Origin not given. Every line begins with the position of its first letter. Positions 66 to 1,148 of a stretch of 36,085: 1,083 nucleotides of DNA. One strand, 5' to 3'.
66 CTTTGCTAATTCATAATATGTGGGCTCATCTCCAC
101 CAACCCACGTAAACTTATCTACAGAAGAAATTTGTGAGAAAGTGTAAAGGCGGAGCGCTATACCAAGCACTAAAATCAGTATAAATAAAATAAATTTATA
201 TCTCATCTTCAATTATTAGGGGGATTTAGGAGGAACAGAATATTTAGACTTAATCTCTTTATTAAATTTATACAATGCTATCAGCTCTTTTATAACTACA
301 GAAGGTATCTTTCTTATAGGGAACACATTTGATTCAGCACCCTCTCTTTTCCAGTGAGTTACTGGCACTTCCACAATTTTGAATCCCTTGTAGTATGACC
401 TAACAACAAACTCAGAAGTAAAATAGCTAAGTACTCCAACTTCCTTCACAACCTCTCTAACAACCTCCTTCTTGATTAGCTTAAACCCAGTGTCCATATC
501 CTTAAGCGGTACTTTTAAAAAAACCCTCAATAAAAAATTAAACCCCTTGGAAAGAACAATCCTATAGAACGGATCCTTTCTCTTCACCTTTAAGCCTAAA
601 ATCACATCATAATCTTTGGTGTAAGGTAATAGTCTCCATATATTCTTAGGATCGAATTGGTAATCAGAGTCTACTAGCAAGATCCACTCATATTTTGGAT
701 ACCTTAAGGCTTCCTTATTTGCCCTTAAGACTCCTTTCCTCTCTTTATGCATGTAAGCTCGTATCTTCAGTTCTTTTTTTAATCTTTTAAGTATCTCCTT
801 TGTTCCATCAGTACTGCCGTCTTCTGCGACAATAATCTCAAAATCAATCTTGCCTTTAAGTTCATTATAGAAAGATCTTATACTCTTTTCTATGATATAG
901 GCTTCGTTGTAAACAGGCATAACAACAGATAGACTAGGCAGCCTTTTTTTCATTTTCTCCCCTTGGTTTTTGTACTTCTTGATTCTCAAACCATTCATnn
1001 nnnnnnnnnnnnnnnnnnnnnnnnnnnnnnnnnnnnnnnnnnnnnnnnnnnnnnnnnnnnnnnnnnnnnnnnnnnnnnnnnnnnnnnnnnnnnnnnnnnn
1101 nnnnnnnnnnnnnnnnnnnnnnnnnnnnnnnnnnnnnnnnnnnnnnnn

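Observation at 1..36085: Archaeal AglB/dolichol glycosylation locus loaded with bacterial LPS/O-antigen-type modules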

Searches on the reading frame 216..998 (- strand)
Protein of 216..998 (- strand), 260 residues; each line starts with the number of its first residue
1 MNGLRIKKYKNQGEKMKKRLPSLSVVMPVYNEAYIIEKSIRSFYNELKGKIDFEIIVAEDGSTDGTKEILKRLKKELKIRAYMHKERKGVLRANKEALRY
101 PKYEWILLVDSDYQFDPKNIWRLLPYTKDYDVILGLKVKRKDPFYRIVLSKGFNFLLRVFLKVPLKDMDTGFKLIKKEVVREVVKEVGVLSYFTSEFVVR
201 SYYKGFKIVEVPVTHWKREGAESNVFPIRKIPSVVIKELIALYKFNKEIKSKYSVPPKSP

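Call 4: search_protein_families(library=pfam, proteins=[window:216-998:-], max_evalue=0.001)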
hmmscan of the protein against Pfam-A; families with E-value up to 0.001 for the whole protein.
window:216-998:- (260 aa): 3 families
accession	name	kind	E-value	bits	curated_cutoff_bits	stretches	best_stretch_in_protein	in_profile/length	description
PF00535.33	Glycos_transf_2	-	7.3e-27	94.8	23.3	1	24-183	1-167/168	Glycosyl transferase family 2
PF13704.12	Glyco_tranf_2_4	-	7.1e-06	26.9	27.5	1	31-112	2-81/98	Glycosyl transferase family 2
PF13641.12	Glyco_tranf_2_3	-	9.6e-05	22.9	27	1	21-133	1-119/230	Glycosyltransferase like family 2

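Call 23: find_encoding_contigs(protein=window:216-998:-, flank=10000, max_places=4)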
Protein window:216-998:- (260 aa): no gene with exactly this product is on record in the collection.

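Call 26: find_encoding_contigs(protein=window:216-953:-, flank=10000, max_places=3)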
Protein window:216-953:- (245 aa): 23 contigs read that carry it; 3 places shown.
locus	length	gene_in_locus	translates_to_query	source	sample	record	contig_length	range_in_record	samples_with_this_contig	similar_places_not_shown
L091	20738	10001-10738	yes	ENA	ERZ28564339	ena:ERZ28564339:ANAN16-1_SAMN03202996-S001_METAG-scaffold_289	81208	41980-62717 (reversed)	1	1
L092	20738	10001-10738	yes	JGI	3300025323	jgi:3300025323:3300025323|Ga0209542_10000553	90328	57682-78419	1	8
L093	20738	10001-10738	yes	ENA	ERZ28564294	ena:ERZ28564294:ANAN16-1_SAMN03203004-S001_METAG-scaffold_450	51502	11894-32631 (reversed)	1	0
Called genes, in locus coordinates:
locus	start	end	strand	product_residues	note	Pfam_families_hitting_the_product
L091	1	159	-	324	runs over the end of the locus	PF01370:Epimerase, PF02719:Polysacc_synt_2, PF04321:RmlD_sub_bind, PF01073:3Beta_HSD, PF07993:NAD_binding_4, PF16363:GDP_Man_Dehyd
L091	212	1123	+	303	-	PF01522:Polysacc_deac_1 (faint)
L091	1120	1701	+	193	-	PF13489:Methyltransf_23, PF07021:MetW (weak), PF13847:Methyltransf_31, PF08241:Methyltransf_11, PF08242:Methyltransf_12 (weak), PF13649:Methyltransf_25 (weak)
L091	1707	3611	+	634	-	PF13522:GATase_6, PF13537:GATase_7, PF00733:Asn_synthase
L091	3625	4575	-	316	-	PF08003:Methyltransf_9 (weak), PF01209:Ubie_methyltran, PF13489:Methyltransf_23, PF13847:Methyltransf_31, PF08241:Methyltransf_11, PF08242:Methyltransf_12, PF13649:Methyltransf_25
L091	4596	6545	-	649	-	PF13231:PMT_2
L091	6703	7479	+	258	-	PF00456:Transketolase_N, PF13292:DXP_synthase_N, PF09364:XFP_N (faint), PF00676:E1_dh (weak), PF02775:TPP_enzyme_C (weak)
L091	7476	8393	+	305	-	PF02779:Transket_pyr, PF02780:Transketolase_C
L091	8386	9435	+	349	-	PF01073:3Beta_HSD, PF01370:Epimerase, PF02719:Polysacc_synt_2 (faint), PF04321:RmlD_sub_bind, PF16363:GDP_Man_Dehyd, PF07993:NAD_binding_4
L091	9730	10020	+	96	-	-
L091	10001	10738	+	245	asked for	PF00535:Glycos_transf_2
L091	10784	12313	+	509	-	PF13231:PMT_2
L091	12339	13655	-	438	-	PF01041:DegT_DnrJ_EryC1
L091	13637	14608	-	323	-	PF00106:adh_short (weak), PF01073:3Beta_HSD, PF01370:Epimerase, PF02719:Polysacc_synt_2, PF04321:RmlD_sub_bind (weak), PF16363:GDP_Man_Dehyd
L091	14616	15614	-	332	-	PF01073:3Beta_HSD, PF01370:Epimerase, PF02719:Polysacc_synt_2, PF04321:RmlD_sub_bind, PF16363:GDP_Man_Dehyd, PF07993:NAD_binding_4 (faint)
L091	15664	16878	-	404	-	-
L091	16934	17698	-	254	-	PF00483:NTP_transferase, PF12804:NTP_transf_3 (weak)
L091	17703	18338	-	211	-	PF00535:Glycos_transf_2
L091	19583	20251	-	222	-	PF25087:GMPPB_C (faint), PF14602:Hexapep_2 (faint), PF21711:DCTN5 (weak), PF25084:LbH_EIF2B (weak), PF00132:Hexapep (weak)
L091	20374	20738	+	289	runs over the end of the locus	PF01522:Polysacc_deac_1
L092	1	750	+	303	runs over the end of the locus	PF01522:Polysacc_deac_1 (faint)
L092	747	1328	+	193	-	PF13489:Methyltransf_23, PF07021:MetW (weak), PF13847:Methyltransf_31, PF08241:Methyltransf_11, PF08242:Methyltransf_12 (weak), PF13649:Methyltransf_25 (weak)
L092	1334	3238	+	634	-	PF13522:GATase_6, PF13537:GATase_7, PF00733:Asn_synthase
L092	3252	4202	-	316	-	PF08003:Methyltransf_9 (weak), PF01209:Ubie_methyltran, PF13489:Methyltransf_23, PF13847:Methyltransf_31, PF08241:Methyltransf_11, PF08242:Methyltransf_12, PF13649:Methyltransf_25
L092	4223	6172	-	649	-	PF13231:PMT_2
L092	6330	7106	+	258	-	PF00456:Transketolase_N, PF13292:DXP_synthase_N, PF09364:XFP_N (faint), PF00676:E1_dh (weak), PF02775:TPP_enzyme_C (weak)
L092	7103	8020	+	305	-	PF02779:Transket_pyr, PF02780:Transketolase_C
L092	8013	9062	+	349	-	PF01073:3Beta_HSD, PF01370:Epimerase, PF02719:Polysacc_synt_2 (faint), PF04321:RmlD_sub_bind, PF16363:GDP_Man_Dehyd, PF07993:NAD_binding_4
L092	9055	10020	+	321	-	PF01370:Epimerase, PF04321:RmlD_sub_bind (weak), PF16363:GDP_Man_Dehyd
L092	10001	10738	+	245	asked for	PF00535:Glycos_transf_2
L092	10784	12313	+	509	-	PF13231:PMT_2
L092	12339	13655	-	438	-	PF01041:DegT_DnrJ_EryC1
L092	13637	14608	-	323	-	PF00106:adh_short (weak), PF01073:3Beta_HSD, PF01370:Epimerase, PF02719:Polysacc_synt_2, PF04321:RmlD_sub_bind (weak), PF16363:GDP_Man_Dehyd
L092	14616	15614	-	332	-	PF01073:3Beta_HSD, PF01370:Epimerase, PF02719:Polysacc_synt_2, PF04321:RmlD_sub_bind, PF16363:GDP_Man_Dehyd, PF07993:NAD_binding_4 (faint)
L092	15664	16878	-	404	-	-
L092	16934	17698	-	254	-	PF00483:NTP_transferase, PF12804:NTP_transf_3 (weak)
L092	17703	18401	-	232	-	PF00535:Glycos_transf_2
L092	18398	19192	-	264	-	PF00459:Inositol_P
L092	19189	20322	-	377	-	PF01041:DegT_DnrJ_EryC1, PF01053:Cys_Met_Meta_PP, PF00266:Aminotran_5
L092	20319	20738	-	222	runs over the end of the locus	PF25087:GMPPB_C (faint), PF14602:Hexapep_2 (faint), PF21711:DCTN5 (weak), PF25084:LbH_EIF2B (weak), PF00132:Hexapep (weak)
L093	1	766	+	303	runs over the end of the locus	PF01522:Polysacc_deac_1 (faint)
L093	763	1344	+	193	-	PF13489:Methyltransf_23, PF07021:MetW (weak), PF13847:Methyltransf_31, PF08241:Methyltransf_11, PF08242:Methyltransf_12 (weak), PF13649:Methyltransf_25 (weak)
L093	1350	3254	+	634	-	PF13522:GATase_6, PF13537:GATase_7, PF00733:Asn_synthase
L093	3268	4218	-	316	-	PF08003:Methyltransf_9 (weak), PF01209:Ubie_methyltran, PF13489:Methyltransf_23, PF13847:Methyltransf_31, PF08241:Methyltransf_11, PF08242:Methyltransf_12, PF13649:Methyltransf_25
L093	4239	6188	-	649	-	PF13231:PMT_2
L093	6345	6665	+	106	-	-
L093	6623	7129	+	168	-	PF00456:Transketolase_N, PF00676:E1_dh (weak), PF02775:TPP_enzyme_C (weak), PF13292:DXP_synthase_N (faint)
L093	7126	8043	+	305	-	PF02779:Transket_pyr, PF02780:Transketolase_C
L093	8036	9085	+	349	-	PF01073:3Beta_HSD, PF01370:Epimerase, PF02719:Polysacc_synt_2 (faint), PF04321:RmlD_sub_bind, PF16363:GDP_Man_Dehyd, PF07993:NAD_binding_4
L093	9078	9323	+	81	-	-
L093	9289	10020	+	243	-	-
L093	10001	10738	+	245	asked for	PF00535:Glycos_transf_2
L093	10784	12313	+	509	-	PF13231:PMT_2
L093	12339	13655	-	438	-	PF01041:DegT_DnrJ_EryC1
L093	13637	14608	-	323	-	PF00106:adh_short (weak), PF01073:3Beta_HSD, PF01370:Epimerase, PF02719:Polysacc_synt_2, PF04321:RmlD_sub_bind (weak), PF16363:GDP_Man_Dehyd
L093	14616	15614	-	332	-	PF01073:3Beta_HSD, PF01370:Epimerase, PF02719:Polysacc_synt_2, PF04321:RmlD_sub_bind, PF16363:GDP_Man_Dehyd, PF07993:NAD_binding_4 (faint)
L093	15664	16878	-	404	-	-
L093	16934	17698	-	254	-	PF00483:NTP_transferase, PF12804:NTP_transf_3 (weak)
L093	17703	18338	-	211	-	PF00535:Glycos_transf_2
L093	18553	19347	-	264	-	PF00459:Inositol_P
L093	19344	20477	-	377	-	PF01041:DegT_DnrJ_EryC1, PF01053:Cys_Met_Meta_PP, PF00266:Aminotran_5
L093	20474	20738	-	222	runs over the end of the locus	PF25087:GMPPB_C (faint), PF14602:Hexapep_2 (faint), PF21711:DCTN5 (weak), PF25084:LbH_EIF2B (weak), PF00132:Hexapep (weak)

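Call 31: search_protein_families(library=ncbifam, proteins=[window:216-953:-], max_evalue=0.001)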
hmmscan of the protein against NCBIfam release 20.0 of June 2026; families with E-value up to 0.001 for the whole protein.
window:216-953:- (245 aa): 20 families
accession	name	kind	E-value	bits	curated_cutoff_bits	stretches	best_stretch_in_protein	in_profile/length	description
NF047588.1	GlcsyltransPgfSStrep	equivalog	4.9e-15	55.5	500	1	8-169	3-168/308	glycosyltransferase PgfS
NF047683.1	TeichurnBiosyTuaG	equivalog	1.5e-13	50.9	400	1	1-115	1-114/252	teichuronic acid biosynthesis protein TuaG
NF007986.1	PRK10714.1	equivalog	8.3e-13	48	529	1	5-211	5-211/316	undecaprenyl-phosphate 4-deoxy-4-formamido-L-arabinose transferase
TIGR04182.1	glyco_TIGR04182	equivalog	1.3e-12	47.8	325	1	9-226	3-216/293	S-layer glycoprotein N-glycosyltransferase AglJ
TIGR03937.1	PgaC_IcaA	equivalog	2.1e-12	46.8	422.3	1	3-104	42-142/407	poly-beta-1,6-N-acetyl-D-glucosamine synthase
NF007482.0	PRK10073.1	equivalog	3.6e-12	45.9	423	1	1-111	1-109/334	glycosyltransferase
NF041875.1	EPS_EpsD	equivalog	1e-11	44.9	370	1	8-105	1-97/325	exopolysaccharide biosynthesis glycosyltransferase EpsD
NF050050.1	ProtGlycPglI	equivalog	1.9e-10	40.6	500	1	6-127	2-124/306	GalNAc(5)-diNAcBac-PP-undecaprenol beta-1,3-glucosyltransferase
NF041391.1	DPhHxTase_Halo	equivalog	2.5e-08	33.2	375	1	12-206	1-189/213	dolichyl-phosphate hexose transferase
NF058614.1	PPMAGASynPpgS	equivalog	3.8e-08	33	370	1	10-200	4-196/226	polyprenyl-phospho-N-acetylgalactosaminyl synthase PpgS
TIGR03469.1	HpnB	hypoth_equivalog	5.4e-08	32.3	379.25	1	3-114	41-162/386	hopene-associated glycosyltransferase HpnB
NF038302.1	EPS_HpsE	equivalog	6.9e-08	31.8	300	1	8-108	3-107/307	hormogonium polysaccharide biosynthesis glycosyltransferase HpsE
TIGR04283.1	glyco_like_mftF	equivalog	1.8e-07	31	182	1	8-107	1-92/221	TIGR04283 family arsenosugar biosynthesis glycosyltransferase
TIGR03111.1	glyc2_xrt_Gpos1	hypoth_equivalog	1.8e-07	30.3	363.95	1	3-108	46-152/439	TIGR03111 family XrtG-associated glycosyltransferase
TIGR03965.1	mycofact_glyco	equivalog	2.1e-06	26.9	280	1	4-111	72-178/467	mycofactocin biosynthesis glycosyltransferase MftF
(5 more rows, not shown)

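Call 38: search_protein_families(library=ncbifam, proteins=[L092:12339-13655:-, L092:13637-14608:-, L092:14616-15614:-, L092:15664-16878:-, L092:16934-17698:-, L092:17703-18401:-, L092:18398-19192:-, L092:19189-20322:-], max_evalue=1e-8)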
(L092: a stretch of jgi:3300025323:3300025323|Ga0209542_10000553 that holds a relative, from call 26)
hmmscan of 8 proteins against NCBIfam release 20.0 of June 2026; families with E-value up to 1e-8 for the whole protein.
L092:12339-13655:- (438 aa): 7 families
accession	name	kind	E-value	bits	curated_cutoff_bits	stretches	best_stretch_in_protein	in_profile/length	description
NF011936.0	PRK15407.1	equivalog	6.6e-155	516.1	423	1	6-434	4-438/440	lipopolysaccharide biosynthesis protein RfbH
TIGR03588.1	PseC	equivalog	1.1e-50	172.6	423.5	1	41-430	4-378/380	UDP-4-amino-4,6-dideoxy-N-acetyl-beta-L-altrosamine transaminase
NF008687.0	PRK11706.1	equivalog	6.6e-46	156.8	375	1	76-432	40-374/375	dTDP-4-amino-4,6-dideoxygalactose transaminase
TIGR04181.1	NHT_00031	hypoth_equivalog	1.7e-44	152.2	420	2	71-254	34-226/359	LegC family aminotransferase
NF008658.2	PRK11658.1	equivalog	2.6e-41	141.5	631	1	50-432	15-377/379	UDP-4-amino-4-deoxy-L-arabinose aminotransferase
TIGR02379.1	ECA_wecE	subfamily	3.6e-36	124.7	434.85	1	100-426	57-369/376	dTDP-4-amino-4,6-dideoxy-D-glucose transaminase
TIGR04427.1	PLP_DesI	equivalog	1.4e-25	90.3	650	1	62-258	46-234/390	dTDP-4-dehydro-6-deoxyglucose aminotransferase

L092:13637-14608:- (323 aa): 20 families
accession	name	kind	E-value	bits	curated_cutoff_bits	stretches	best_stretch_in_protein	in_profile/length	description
TIGR04180.1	EDH_00030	hypoth_equivalog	6.4e-51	173.2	475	1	8-294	1-296/297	NAD-dependent 4,6-dehydratase LegB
TIGR01181.1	dTDP_gluc_dehyt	equivalog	3.4e-44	151.2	365.1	1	8-310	2-314/321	dTDP-glucose 4,6-dehydratase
TIGR01179.1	galE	equivalog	1.3e-34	119.5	262.3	2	7-180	1-181/332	UDP-glucose 4-epimerase GalE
NF007582.0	PRK10217.1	equivalog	7.1e-31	107.6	698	1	6-308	2-332/355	dTDP-glucose 4,6-dehydratase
NF007490.0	PRK10084.1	subfamily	8.4e-30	104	649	1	7-309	2-336/361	dTDP-glucose 4,6-dehydratase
TIGR02197.1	heptose_epim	equivalog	1.6e-26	93.2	274.6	1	8-309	1-315/316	ADP-glyceromanno-heptose 6-epimerase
TIGR02622.1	CDP_4_6_dhtase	equivalog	1.9e-23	83.2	278.45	1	4-315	3-338/352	CDP-glucose 4,6-dehydratase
NF011728.1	PRK15181.1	equivalog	3.3e-23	82.2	760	1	3-311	13-341/348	Vi polysaccharide biosynthesis UDP-N-acetylglucosaminuronic acid C-4 epimerase TviC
NF007956.0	PRK10675.1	subfamily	2.9e-22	79.2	394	1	7-173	2-178/338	UDP-glucose 4-epimerase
TIGR03466.1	HpnA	hypoth_equivalog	5.5e-18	64.9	367.65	1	7-261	2-251/327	hopanoid-associated sugar epimerase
NF042423.1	oxyalk_red_Shew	equivalog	6.5e-16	58.3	580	1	4-228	7-224/331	2-alkyl-3-oxoalkanoate reductase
NF047922.1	GDPFucSynFcl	equivalog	8.5e-15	55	500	1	5-310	2-304/308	GDP-L-fucose synthase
NF005998.1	PRK08125.1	equivalog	3.1e-13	49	777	1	6-307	316-649/649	bifunctional UDP-4-amino-4-deoxy-L-arabinose formyltransferase/UDP-glucuronic acid oxidase ArnA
NF043036.1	ErythonDh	equivalog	4.3e-13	49.1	325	1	7-127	2-130/321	D-erythronate dehydrogenase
TIGR01472.1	gmd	equivalog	5.4e-13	48.8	415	1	7-304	2-335/342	GDP-mannose 4,6-dehydratase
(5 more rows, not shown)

L092:14616-15614:- (332 aa): 16 families
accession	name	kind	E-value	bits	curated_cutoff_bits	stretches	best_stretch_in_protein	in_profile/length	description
TIGR02622.1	CDP_4_6_dhtase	equivalog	6.9e-67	226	278.45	1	4-323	1-337/352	CDP-glucose 4,6-dehydratase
TIGR01181.1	dTDP_gluc_dehyt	equivalog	8.4e-49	166.4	365.1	1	9-318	1-313/321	dTDP-glucose 4,6-dehydratase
TIGR04180.1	EDH_00030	hypoth_equivalog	3.2e-38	131.5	475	1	10-304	1-297/297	NAD-dependent 4,6-dehydratase LegB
TIGR01179.1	galE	equivalog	2.4e-35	122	262.3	2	9-185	1-178/332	UDP-glucose 4-epimerase GalE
NF007582.0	PRK10217.1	equivalog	6.9e-29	101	698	1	8-268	2-272/355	dTDP-glucose 4,6-dehydratase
NF007490.0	PRK10084.1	subfamily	3.1e-27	95.5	649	1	9-317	2-335/361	dTDP-glucose 4,6-dehydratase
NF007956.0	PRK10675.1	subfamily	2.8e-25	89.1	394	1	9-165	2-161/338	UDP-glucose 4-epimerase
NF011728.1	PRK15181.1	equivalog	8.2e-20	71.1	760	1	7-317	15-338/348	Vi polysaccharide biosynthesis UDP-N-acetylglucosaminuronic acid C-4 epimerase TviC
TIGR01472.1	gmd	equivalog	1.2e-16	60.9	415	1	9-262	2-264/342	GDP-mannose 4,6-dehydratase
TIGR02197.1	heptose_epim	equivalog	9.1e-16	57.9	274.6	1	10-316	1-313/316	ADP-glyceromanno-heptose 6-epimerase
NF043036.1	ErythonDh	equivalog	1.3e-14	54.2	325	1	9-169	2-165/321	D-erythronate dehydrogenase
NF042423.1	oxyalk_red_Shew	equivalog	2.8e-14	52.9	580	1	8-263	9-254/331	2-alkyl-3-oxoalkanoate reductase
TIGR03466.1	HpnA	hypoth_equivalog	1.5e-13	50.3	367.65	1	9-175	2-162/327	hopanoid-associated sugar epimerase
NF047922.1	GDPFucSynFcl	equivalog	1.1e-11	44.7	500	1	58-318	34-303/308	GDP-L-fucose synthase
NF042422.1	oxyalk_red_OleD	equivalog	2.8e-09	36.8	580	1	9-270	2-254/329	2-alkyl-3-oxoalkanoate reductase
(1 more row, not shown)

L092:15664-16878:- (404 aa): 0 families

L092:16934-17698:- (254 aa): 15 families
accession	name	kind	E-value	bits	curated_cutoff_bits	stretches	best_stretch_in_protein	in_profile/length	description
TIGR02623.1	G1P_cyt_trans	equivalog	8e-102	340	300.25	1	1-254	1-255/255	glucose-1-phosphate cytidylyltransferase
NF049965.1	GlMnHpPGnyltfHddC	equivalog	7.1e-28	97.7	300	1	1-198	1-174/221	D-glycero-D-manno-heptose 1-phosphate guanosyltransferase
TIGR03992.1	Arch_glmU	subfamily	1.3e-26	93.4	292.1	2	1-76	1-76/393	bifunctional sugar-1-phosphate nucleotidylyltransferase/acetyltransferase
NF041313.1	UDPGP_AglF_Halo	equivalog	4e-22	78.8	400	1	1-64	1-64/234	UTP--glucose-1-phosphate uridylyltransferase AglF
NF052502.1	man1P_GTase_Rv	exception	2.3e-21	76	440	1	2-237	2-223/352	mannose-1-phosphate guanylyltransferase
NF041173.1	Sug_nt_acttase_Thmprot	equivalog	8.2e-17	61.2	600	1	1-229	1-212/405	bifunctional sugar-1-phosphate nucleotidylyltransferase/acetyltransferase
NF045761.1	NAMPUrTaseMurU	equivalog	2.3e-16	60.4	250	1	1-242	1-225/226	N-acetylmuramate alpha-1-phosphate uridylyltransferase MurU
TIGR01208.1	rmlA_long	equivalog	2.5e-14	52.9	320.25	1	2-197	1-180/353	glucose-1-phosphate thymidylyltransferase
TIGR02091.1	glgC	equivalog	2.1e-12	46.8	424.9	1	3-182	3-180/364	glucose-1-phosphate adenylyltransferase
NF041135.1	IPPtranDIPPsyn_Thcocales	equivalog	2.3e-12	46.7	580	1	1-75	1-71/419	bifunctional L-myo-inositol-1-phosphate cytidylyltransferase/CDP-L-myo-inositol myo-inositolphosphotransferase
NF003670.0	PRK05293.1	equivalog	8.5e-11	41.4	470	1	4-197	8-202/382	glucose-1-phosphate adenylyltransferase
TIGR01099.1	galU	equivalog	1e-10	41.6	326.8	1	1-203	2-218/261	UTP--glucose-1-phosphate uridylyltransferase GalU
NF001947.0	PRK00725.1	subfamily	2.1e-10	39.9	470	1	3-180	19-195/426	glucose-1-phosphate adenylyltransferase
TIGR01173.1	glmU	equivalog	5.3e-10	38.7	366.85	0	1-193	1-174/452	bifunctional UDP-N-acetylglucosamine diphosphorylase/glucosamine-1-phosphate N-acetyltransferase GlmU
NF002772.0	PRK02862.1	equivalog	7.2e-09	34.9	537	0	4-181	7-182/429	glucose-1-phosphate adenylyltransferase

L092:17703-18401:- (232 aa): 8 families
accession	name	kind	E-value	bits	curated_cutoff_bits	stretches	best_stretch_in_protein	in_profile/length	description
NF047588.1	GlcsyltransPgfSStrep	equivalog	8.3e-17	61.4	500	1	5-156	3-153/308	glycosyltransferase PgfS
TIGR03937.1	PgaC_IcaA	equivalog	1.1e-14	54.2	422.3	1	3-96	45-135/407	poly-beta-1,6-N-acetyl-D-glucosamine synthase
NF038302.1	EPS_HpsE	equivalog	2.3e-12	46.5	300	1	4-105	2-104/307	hormogonium polysaccharide biosynthesis glycosyltransferase HpsE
NF007482.0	PRK10073.1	equivalog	3.2e-12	46.1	423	1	2-120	5-119/334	glycosyltransferase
TIGR04182.1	glyco_TIGR04182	equivalog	9.5e-12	44.9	325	1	4-224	1-214/293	S-layer glycoprotein N-glycosyltransferase AglJ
NF007986.1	PRK10714.1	equivalog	1.5e-11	43.9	529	1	4-215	7-214/316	undecaprenyl-phosphate 4-deoxy-4-formamido-L-arabinose transferase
NF047683.1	TeichurnBiosyTuaG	equivalog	2.5e-10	40.4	400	1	2-113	5-113/252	teichuronic acid biosynthesis protein TuaG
NF041391.1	DPhHxTase_Halo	equivalog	4.1e-09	35.7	375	1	12-226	4-207/213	dolichyl-phosphate hexose transferase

L092:18398-19192:- (264 aa): 6 families
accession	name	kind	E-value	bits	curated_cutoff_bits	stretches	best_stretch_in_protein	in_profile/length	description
TIGR02067.1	his_9_HisN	equivalog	1.7e-42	145.7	275.15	1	11-262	3-251/252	histidinol-phosphatase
NF008027.1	PRK10757.1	equivalog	2.8e-38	131.4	332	1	12-260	7-255/267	inositol-1-monophosphatase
NF009321.0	PRK12676.1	equivalog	1.2e-29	103.2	264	1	8-261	9-261/264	bifunctional fructose-bisphosphatase/inositol-phosphate phosphatase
TIGR01331.1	bisphos_cysQ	equivalog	4.5e-29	101.8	228.8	1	14-245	6-237/250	3'(2'),5'-bisphosphate nucleotidase CysQ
NF008182.0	PRK10931.1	equivalog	3.7e-22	78.6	379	1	14-242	6-230/246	3'(2'),5'-bisphosphate nucleotidase CysQ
NF010678.0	PRK14076.1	equivalog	4.5e-15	55.5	493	1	62-262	57-283/570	bifunctional NADP phosphatase/NAD kinase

L092:19189-20322:- (377 aa): 8 families
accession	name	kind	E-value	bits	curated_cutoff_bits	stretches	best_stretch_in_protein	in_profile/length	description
TIGR03588.1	PseC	equivalog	7e-78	262.2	423.5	1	17-373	8-378/380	UDP-4-amino-4,6-dideoxy-N-acetyl-beta-L-altrosamine transaminase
NF008687.0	PRK11706.1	equivalog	6.1e-60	203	375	1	19-375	10-374/375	dTDP-4-amino-4,6-dideoxygalactose transaminase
TIGR04181.1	NHT_00031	hypoth_equivalog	4e-59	200.3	420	1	37-354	28-357/359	LegC family aminotransferase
NF008658.2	PRK11658.1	equivalog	1.1e-54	185.6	631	1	17-374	11-376/379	UDP-4-amino-4-deoxy-L-arabinose aminotransferase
TIGR02379.1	ECA_wecE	subfamily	3.5e-47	161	434.85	1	19-375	10-375/376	dTDP-4-amino-4,6-dideoxy-D-glucose transaminase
TIGR04427.1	PLP_DesI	equivalog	5.4e-46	157.4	650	1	25-372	37-380/390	dTDP-4-dehydro-6-deoxyglucose aminotransferase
NF011936.0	PRK15407.1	equivalog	5.9e-46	157.1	423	2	35-222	61-253/440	lipopolysaccharide biosynthesis protein RfbH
TIGR01977.1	am_tr_V_EF2568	hypoth_equivalog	7.9e-09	35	377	0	56-210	64-219/376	cysteine desulfurase family protein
